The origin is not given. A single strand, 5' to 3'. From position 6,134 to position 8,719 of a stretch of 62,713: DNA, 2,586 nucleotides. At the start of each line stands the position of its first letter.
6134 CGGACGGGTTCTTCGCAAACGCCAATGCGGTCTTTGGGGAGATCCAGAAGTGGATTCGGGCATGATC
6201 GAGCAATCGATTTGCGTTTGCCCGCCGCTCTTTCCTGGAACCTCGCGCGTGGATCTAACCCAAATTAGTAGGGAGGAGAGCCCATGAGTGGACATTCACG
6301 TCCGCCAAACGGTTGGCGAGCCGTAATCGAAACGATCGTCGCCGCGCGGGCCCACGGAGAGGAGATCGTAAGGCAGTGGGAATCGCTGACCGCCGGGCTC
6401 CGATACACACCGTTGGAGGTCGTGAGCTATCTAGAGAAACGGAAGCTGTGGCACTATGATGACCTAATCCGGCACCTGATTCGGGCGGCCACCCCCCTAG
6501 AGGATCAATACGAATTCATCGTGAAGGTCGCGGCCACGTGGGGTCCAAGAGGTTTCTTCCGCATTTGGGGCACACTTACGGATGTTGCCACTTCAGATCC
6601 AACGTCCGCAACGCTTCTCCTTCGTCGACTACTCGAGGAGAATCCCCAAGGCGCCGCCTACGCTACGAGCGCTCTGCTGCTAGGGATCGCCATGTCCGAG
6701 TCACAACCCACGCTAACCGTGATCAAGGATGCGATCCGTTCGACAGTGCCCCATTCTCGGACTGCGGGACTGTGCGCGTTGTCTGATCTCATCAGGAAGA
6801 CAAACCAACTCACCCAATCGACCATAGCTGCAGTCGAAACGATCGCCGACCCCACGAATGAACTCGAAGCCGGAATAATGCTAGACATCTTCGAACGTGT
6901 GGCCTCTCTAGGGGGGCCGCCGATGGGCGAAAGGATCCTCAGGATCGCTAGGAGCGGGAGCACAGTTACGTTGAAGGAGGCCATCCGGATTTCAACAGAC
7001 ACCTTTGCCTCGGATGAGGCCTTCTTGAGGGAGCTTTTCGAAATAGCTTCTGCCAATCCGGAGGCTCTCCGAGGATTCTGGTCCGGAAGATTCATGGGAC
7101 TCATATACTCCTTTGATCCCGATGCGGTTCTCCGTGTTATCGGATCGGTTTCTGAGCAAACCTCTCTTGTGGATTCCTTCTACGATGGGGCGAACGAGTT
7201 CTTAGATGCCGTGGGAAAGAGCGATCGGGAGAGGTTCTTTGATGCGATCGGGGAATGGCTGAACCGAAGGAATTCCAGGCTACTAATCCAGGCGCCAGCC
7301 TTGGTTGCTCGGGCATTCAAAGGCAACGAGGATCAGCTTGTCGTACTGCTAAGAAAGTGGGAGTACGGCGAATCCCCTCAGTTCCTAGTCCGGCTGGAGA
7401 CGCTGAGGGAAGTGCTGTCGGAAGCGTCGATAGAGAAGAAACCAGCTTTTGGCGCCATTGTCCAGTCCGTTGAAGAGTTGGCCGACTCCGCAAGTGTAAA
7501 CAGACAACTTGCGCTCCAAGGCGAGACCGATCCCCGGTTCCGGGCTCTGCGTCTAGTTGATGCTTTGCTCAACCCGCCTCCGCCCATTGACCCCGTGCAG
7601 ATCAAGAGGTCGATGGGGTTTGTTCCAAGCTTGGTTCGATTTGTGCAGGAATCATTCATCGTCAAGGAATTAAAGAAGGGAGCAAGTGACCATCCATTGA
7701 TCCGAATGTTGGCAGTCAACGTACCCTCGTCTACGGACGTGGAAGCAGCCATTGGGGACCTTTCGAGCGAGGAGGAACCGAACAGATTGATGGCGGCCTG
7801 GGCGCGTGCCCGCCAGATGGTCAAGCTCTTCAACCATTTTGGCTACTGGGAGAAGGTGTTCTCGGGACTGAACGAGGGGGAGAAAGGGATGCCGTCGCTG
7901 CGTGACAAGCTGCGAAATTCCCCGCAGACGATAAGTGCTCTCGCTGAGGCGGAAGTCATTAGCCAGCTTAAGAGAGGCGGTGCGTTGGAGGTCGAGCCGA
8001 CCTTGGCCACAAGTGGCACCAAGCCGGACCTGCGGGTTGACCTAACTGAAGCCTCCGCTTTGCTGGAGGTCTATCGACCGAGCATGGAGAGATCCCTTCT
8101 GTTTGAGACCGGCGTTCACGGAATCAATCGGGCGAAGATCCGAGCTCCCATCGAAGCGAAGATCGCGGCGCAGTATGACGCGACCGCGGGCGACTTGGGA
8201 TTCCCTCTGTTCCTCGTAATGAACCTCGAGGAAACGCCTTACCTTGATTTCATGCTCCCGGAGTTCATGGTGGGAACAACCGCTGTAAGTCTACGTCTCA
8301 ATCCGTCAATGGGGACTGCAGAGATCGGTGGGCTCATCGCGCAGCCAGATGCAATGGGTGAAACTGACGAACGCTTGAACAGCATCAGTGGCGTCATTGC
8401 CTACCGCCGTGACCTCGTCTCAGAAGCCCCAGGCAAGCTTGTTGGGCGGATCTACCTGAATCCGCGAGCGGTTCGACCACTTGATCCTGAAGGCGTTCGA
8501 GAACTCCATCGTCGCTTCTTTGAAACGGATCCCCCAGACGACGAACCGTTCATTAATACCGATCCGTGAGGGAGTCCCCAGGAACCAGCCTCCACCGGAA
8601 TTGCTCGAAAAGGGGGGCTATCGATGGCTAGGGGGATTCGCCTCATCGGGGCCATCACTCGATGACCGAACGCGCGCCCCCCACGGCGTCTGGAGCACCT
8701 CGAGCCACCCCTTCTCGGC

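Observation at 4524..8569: Candidate undescribed nuclease-based (defence-like) module: Csa3/CARF-like regulator divergent from a three-gene operon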

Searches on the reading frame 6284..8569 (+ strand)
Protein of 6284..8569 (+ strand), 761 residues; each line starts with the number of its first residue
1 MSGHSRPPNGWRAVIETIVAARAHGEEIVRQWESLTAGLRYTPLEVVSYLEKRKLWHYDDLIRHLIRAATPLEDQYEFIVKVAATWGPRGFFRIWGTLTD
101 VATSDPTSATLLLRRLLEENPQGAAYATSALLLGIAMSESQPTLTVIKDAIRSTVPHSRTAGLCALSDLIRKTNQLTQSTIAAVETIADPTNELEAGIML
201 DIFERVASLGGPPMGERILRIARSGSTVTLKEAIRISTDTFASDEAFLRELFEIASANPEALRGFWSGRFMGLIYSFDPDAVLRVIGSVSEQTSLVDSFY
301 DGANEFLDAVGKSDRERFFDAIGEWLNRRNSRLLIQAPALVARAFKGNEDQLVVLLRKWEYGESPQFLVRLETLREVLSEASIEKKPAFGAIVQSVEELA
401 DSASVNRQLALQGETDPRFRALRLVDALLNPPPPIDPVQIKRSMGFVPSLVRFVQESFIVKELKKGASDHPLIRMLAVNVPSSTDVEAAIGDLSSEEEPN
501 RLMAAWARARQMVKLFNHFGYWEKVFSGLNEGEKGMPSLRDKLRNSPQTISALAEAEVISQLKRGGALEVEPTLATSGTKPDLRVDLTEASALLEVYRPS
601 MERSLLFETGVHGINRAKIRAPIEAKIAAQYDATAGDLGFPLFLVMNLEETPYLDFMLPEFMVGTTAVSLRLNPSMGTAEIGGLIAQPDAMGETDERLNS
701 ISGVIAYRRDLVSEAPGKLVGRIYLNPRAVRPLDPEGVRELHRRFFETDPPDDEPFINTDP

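Call 3: search_protein_families(library=pfam, proteins=[window:6284-8569:+], max_evalue=1)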
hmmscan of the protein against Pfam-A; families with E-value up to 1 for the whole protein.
window:6284-8569:+ (761 aa): 0 families

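Call 4: search_protein_families(library=padloc, proteins=[window:6284-8569:+], max_evalue=1)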
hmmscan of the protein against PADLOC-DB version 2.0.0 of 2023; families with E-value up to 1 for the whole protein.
window:6284-8569:+ (761 aa): 1 family
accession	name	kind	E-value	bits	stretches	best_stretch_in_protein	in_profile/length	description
PDLC03925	OloA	-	6.4e-07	27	1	46-341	70-377/596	-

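Call 5: search_protein_families(library=ncbifam, proteins=[window:6284-8569:+], max_evalue=1)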
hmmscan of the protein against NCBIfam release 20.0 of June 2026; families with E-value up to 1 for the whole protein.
window:6284-8569:+ (761 aa): 0 families

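Call 6: search_protein_families(library=phrogs, proteins=[window:6284-8569:+], max_evalue=1)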
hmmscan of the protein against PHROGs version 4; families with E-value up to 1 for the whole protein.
window:6284-8569:+ (761 aa): 0 families

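Call 10: find_homologous_proteins(query=window:6284-8569:+, max_evalue=0.001)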
Query window:6284-8569:+ (761 aa): 1 proteins with E <= 0.001 among 8000 candidates.
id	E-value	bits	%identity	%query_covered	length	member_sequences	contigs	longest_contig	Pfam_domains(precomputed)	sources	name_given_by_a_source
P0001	0.0e+0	1686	100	100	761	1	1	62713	-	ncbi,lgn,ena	-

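Call 13: find_encoding_contigs(protein=P0001, flank=10000, max_places=3)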
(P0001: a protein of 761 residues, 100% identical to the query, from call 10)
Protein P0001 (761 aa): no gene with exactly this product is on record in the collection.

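Call 14: search_solved_structures(query=window:6284-8569:+, max_evalue=10)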
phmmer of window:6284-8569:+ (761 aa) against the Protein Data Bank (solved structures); distinct sequences matched with E-value up to 10: 1.
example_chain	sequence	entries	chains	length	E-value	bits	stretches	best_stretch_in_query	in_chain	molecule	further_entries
8c4x_A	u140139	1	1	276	0.95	11.2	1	542-642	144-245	Protease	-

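Call 27: search_dna_similar(query=window:6284-8569:+, collection=plasmids, mode=protein, max_evalue=0.01)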
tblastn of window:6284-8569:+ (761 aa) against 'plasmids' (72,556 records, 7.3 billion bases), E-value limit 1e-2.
No match.

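Call 29: search_protein_representatives(protein=window:6284-8569:+)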
Query: 761 residues. Proteins with E-value up to 0.001 (for the whole library): 115; up to 1e-10: 49; up to 1e-30: 9. The best 115 are listed.
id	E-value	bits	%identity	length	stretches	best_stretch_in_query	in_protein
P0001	0.0e+00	1686.3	100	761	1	1-761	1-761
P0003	1.6e-62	228.7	27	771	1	13-744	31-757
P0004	2.4e-59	218.2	26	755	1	21-741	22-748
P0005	1.3e-40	156.3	25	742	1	12-743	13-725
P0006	2.9e-40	155.1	27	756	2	274-750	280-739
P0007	3.4e-39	151.6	27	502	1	273-742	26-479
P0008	2.3e-36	142.2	24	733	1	87-741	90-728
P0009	4.0e-35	138.1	30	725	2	520-741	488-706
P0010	1.9e-31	126.0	27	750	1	307-742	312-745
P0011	1.2e-26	110.1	24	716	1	86-741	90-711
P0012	2.2e-26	109.2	28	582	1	273-740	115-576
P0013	2.4e-24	102.5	23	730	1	100-743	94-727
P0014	3.0e-24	102.2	24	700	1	304-734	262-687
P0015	3.3e-24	102.0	27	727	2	302-746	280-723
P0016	2.1e-23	99.4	25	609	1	92-647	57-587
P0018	8.9e-22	94.0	22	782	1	49-740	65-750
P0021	2.9e-19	85.7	22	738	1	285-737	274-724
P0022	4.1e-19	85.2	23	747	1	111-745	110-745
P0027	8.8e-16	74.2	21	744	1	80-747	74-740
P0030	7.6e-15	71.1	24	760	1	308-735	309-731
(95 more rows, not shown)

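Call 32: search_protein_families(library=padloc, alignment_id=A1, max_evalue=0.001)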
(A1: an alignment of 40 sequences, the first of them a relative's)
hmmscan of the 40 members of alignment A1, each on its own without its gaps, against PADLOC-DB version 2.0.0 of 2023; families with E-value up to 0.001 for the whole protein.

A. member 1, P0001 (761 aa): 1 family
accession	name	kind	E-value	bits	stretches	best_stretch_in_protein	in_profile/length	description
PDLC03925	OloA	-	6.4e-07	27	1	46-341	70-377/596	-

B. families by the number of members that match (of 40 scanned): 1 family
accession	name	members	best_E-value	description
PDLC03925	OloA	19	2.8e-14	-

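Call 33: search_protein_families(library=pfam, alignment_id=A1, max_evalue=0.01)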
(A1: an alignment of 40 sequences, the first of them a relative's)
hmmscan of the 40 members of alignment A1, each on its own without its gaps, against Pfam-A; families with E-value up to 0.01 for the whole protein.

A. member 1, P0001 (761 aa): 0 families

B. families by the number of members that match (of 40 scanned): 7 families
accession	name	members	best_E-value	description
PF13646.12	HEAT_2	11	2.1e-05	HEAT repeats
PF02985.28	HEAT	2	0.00066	HEAT repeat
PF24436.2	INTS7_N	1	5.6e-05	Integrator complex subunit 7, N-terminal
PF08767.17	CRM1_C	1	0.0024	CRM1 C terminal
PF01602.26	Adaptin_N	1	0.0042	Adaptin N terminal region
PF25780.1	TPR_IPO5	1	0.0061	IPO5-like, TPR repeats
PF17930.7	LpxI_N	1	0.0081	LpxI N-terminal domain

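Call 34: find_encoding_contigs(protein=P0003, flank=6000, max_places=4)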
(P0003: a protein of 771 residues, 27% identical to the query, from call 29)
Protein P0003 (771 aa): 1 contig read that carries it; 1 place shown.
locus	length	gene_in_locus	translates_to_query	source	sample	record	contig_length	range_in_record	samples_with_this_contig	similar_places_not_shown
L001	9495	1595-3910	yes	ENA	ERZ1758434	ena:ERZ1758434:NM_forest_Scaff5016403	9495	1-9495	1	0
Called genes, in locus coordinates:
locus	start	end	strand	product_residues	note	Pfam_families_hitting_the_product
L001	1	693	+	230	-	?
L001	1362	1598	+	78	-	-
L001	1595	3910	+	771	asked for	-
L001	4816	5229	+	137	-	-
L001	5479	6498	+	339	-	-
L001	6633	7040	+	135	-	-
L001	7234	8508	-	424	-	PF00589:Phage_integrase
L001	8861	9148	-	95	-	-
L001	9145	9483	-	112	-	-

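Call 35: find_encoding_contigs(protein=P0004, flank=6000, max_places=4)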
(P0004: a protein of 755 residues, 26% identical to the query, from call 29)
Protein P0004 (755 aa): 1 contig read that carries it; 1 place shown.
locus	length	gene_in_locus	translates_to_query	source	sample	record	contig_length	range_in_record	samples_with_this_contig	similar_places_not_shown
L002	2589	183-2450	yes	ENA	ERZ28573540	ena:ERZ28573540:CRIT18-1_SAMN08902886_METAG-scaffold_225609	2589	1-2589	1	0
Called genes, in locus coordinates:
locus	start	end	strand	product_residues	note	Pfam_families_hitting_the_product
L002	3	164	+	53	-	?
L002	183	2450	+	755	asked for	-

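Call 36: find_encoding_contigs(protein=P0005, flank=6000, max_places=4)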
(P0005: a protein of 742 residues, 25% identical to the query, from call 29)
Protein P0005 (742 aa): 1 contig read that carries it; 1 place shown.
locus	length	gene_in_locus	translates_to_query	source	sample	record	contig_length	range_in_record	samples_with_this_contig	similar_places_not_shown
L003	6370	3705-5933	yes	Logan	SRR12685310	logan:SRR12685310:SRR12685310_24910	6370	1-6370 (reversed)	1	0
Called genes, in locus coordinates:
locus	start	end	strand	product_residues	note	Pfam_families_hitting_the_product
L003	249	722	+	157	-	-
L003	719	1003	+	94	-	-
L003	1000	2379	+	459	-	-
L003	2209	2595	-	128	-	-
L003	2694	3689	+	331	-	PF13289:SIR2_2 (faint)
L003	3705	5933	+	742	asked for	-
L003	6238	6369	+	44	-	?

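Call 37: find_encoding_contigs(protein=P0006, flank=6000, max_places=4)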
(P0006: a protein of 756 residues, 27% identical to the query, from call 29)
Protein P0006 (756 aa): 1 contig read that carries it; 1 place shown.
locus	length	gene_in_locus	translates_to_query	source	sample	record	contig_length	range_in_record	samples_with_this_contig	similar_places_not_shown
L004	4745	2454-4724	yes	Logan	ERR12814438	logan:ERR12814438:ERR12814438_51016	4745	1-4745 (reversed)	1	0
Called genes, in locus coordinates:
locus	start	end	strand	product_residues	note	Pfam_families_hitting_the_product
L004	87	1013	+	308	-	-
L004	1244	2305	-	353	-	PF00215:OMPdecase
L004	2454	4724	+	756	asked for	-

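Call 42: find_homologous_proteins(query=A1, max_evalue=0.00001)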
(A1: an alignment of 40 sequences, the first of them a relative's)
Query A1 (40 sequences) (761 aa, profile of the alignment): 1 proteins with E <= 0.00001 among 8000 candidates.
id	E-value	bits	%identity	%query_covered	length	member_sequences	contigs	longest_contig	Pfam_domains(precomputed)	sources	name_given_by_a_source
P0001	1.6e-170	587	100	100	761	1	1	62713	-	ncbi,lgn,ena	-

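Call 43: list_cluster_members(proteins=[P0008, P0009, P0010, P0011, P0013, P0014, P0015, P0018, P0021, P0022])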
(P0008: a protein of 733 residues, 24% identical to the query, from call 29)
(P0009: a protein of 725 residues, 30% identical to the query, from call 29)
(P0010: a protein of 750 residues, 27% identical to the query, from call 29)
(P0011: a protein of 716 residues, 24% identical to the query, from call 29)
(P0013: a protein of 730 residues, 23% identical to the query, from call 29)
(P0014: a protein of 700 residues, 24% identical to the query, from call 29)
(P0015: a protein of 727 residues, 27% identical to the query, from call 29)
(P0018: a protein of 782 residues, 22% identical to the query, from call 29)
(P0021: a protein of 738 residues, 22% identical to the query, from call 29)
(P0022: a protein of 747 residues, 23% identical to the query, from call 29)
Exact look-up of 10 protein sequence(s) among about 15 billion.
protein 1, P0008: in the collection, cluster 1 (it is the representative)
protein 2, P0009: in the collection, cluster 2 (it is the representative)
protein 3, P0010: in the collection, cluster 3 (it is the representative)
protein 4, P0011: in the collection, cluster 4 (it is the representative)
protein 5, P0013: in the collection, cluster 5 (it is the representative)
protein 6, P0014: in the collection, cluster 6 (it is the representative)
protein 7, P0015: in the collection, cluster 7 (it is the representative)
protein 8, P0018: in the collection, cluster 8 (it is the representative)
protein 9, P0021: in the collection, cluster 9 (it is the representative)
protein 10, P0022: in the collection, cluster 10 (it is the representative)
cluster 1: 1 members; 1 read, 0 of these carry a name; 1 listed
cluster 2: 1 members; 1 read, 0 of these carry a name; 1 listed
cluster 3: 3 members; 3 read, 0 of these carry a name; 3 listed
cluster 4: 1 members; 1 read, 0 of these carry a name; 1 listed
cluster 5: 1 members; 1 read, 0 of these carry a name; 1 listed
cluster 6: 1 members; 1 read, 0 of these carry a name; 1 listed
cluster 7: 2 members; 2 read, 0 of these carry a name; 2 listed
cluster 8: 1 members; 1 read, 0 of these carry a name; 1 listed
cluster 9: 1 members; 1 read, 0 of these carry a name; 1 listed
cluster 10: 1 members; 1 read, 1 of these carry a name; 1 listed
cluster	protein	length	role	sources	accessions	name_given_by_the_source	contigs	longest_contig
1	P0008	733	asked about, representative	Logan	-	-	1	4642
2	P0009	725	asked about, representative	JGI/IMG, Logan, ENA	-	-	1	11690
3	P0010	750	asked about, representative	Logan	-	-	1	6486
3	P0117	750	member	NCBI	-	-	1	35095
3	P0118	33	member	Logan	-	-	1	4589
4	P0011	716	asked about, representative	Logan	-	-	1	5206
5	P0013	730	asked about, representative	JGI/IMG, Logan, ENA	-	-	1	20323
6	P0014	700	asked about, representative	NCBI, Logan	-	-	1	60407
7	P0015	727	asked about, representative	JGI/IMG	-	-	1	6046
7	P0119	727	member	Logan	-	-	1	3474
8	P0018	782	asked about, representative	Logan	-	-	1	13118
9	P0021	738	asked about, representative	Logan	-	-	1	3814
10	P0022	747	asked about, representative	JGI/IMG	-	hypothetical protein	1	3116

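Call 44: find_encoding_contigs(protein=P0009, flank=7000, max_places=2)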
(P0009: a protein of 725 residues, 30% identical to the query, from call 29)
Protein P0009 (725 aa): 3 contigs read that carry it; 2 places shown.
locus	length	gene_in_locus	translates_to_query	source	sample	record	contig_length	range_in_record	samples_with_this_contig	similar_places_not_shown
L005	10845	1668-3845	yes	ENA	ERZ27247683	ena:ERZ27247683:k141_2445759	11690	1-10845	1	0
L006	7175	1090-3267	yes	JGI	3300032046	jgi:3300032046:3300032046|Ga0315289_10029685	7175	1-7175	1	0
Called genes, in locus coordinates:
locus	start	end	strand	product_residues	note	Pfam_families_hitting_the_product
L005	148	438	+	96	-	-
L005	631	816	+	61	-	-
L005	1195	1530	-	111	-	-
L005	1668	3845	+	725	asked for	-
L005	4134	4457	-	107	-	-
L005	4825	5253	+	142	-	-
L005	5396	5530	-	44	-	-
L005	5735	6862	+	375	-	-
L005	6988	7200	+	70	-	-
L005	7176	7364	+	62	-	-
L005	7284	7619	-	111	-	-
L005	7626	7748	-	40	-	-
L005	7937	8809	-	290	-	-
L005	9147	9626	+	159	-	PF10107:Endonuc_Holl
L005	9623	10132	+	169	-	PF10107:Endonuc_Holl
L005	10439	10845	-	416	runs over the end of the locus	?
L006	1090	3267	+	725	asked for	-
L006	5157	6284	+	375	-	-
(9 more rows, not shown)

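Call 45: find_encoding_contigs(protein=P0117, flank=7000, max_places=2)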
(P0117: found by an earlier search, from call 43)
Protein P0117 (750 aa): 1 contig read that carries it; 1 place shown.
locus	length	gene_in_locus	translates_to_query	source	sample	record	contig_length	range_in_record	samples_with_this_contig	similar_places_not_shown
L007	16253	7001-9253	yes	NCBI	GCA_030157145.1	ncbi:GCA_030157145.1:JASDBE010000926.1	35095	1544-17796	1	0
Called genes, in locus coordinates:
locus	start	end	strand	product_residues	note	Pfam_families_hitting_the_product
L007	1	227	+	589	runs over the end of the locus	?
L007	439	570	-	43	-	-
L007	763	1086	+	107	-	PF19673:DUF6176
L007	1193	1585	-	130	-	PF00075:RNase_H, PF13456:RVT_3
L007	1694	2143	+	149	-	-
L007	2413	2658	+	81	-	PF02697:VAPB_antitox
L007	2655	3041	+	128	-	PF01850:PIN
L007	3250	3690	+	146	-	-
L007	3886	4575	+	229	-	PF18730:HEPN_Cthe2314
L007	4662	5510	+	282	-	-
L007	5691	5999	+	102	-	PF12840:HTH_20, PF01022:HTH_5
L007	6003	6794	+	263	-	PF01435:Peptidase_M48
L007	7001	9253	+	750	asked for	-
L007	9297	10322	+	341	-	PF10130:PIN_2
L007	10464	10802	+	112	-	PF09568:RE_MjaI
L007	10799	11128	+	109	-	PF09568:RE_MjaI (weak)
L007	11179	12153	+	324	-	PF01555:N6_N4_Mtase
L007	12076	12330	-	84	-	-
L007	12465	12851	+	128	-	PF17648:Luciferase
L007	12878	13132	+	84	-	-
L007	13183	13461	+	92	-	-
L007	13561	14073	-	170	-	PF00583:Acetyltransf_1, PF13508:Acetyltransf_7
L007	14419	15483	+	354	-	PF00903:Glyoxalase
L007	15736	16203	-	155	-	PF09858:DUF2085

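Call 46: find_encoding_contigs(protein=P0013, flank=7000, max_places=2)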
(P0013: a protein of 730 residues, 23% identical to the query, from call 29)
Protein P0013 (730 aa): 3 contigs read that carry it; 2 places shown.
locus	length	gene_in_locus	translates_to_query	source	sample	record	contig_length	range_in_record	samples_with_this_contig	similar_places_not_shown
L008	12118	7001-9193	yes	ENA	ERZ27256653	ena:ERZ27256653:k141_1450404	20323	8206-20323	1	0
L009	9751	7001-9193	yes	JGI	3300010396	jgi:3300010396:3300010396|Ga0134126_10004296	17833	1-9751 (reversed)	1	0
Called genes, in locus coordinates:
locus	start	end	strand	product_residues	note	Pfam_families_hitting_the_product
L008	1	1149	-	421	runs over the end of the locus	-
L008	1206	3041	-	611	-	PF14882:INT_rpt (faint)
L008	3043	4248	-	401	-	-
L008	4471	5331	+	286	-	PF01170:UPF0020 (faint), PF01555:N6_N4_Mtase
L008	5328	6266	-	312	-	-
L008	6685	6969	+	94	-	PF14338:Mrr_N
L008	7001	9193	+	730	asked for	PF13646:HEAT_2 (faint)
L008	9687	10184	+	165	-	PF01467:CTP_transf_like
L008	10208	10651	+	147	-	PF02661:Fic (weak)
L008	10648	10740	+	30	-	-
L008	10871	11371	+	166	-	PF02359:CDC48_N, PF02933:CDC48_2 (weak)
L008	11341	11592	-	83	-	-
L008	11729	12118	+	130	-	?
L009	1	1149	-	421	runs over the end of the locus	-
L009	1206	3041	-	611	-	PF14882:INT_rpt (faint)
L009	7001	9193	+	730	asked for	PF13646:HEAT_2 (faint)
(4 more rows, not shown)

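Call 47: find_encoding_contigs(protein=P0014, flank=7000, max_places=2)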
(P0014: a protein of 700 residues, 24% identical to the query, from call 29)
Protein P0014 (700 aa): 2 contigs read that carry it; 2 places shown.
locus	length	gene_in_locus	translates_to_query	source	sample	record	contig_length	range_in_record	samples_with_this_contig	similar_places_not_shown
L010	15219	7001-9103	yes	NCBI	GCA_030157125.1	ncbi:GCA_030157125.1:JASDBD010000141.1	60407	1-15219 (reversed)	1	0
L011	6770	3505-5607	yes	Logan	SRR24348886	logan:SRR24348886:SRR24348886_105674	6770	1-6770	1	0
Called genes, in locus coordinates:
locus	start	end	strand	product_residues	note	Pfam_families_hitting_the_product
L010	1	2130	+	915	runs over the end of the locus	PF06634:DUF1156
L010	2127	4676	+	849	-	PF04465:DUF499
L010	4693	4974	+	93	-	-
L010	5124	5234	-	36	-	-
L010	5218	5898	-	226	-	PF22175:Ogg-HhH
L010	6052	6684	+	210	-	-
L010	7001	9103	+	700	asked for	-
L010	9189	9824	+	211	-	-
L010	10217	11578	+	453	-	PF13483:Lactamase_B_3 (faint), PF12706:Lactamase_B_2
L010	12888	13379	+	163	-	PF01978:TrmB (faint)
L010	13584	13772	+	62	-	-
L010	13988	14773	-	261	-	-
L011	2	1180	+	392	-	?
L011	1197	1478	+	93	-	-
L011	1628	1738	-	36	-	-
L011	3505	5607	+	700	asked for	-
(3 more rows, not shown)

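Call 51: find_encoding_contigs(protein=P0027, flank=8000, max_places=1)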
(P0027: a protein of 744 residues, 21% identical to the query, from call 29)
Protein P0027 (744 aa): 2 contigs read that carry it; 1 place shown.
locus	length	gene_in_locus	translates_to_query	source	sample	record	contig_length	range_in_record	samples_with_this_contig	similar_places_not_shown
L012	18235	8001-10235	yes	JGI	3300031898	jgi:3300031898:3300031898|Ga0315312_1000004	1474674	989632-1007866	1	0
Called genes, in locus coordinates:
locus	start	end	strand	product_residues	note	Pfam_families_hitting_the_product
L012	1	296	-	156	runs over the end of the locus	-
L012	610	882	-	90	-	PF26485:DUF8156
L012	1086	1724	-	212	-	PF01105:EMP24_GP25L, PF04151:PPC (weak)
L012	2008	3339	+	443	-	PF18998:Flg_new_2 (faint)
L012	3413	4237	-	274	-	-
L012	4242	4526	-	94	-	-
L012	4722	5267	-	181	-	-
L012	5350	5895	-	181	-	-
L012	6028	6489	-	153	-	-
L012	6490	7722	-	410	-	PF02463:SMC_N (weak), PF11398:DUF2813 (weak), PF13175:AAA_15, PF13476:AAA_23, PF13304:AAA_21, PF13175:AAA_15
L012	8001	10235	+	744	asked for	-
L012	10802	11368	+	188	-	PF10107:Endonuc_Holl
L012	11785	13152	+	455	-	PF00932:LTD, PF13091:PLDc_2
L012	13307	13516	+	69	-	-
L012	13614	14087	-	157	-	PF08939:Bles03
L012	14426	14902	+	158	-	-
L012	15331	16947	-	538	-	PF17389:Bac_rhamnosid6H, PF17167:Glyco_hydro_94 (weak), PF22422:MGH1-like_GH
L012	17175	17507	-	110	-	-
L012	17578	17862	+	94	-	-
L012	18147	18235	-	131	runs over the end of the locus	PF00293:NUDIX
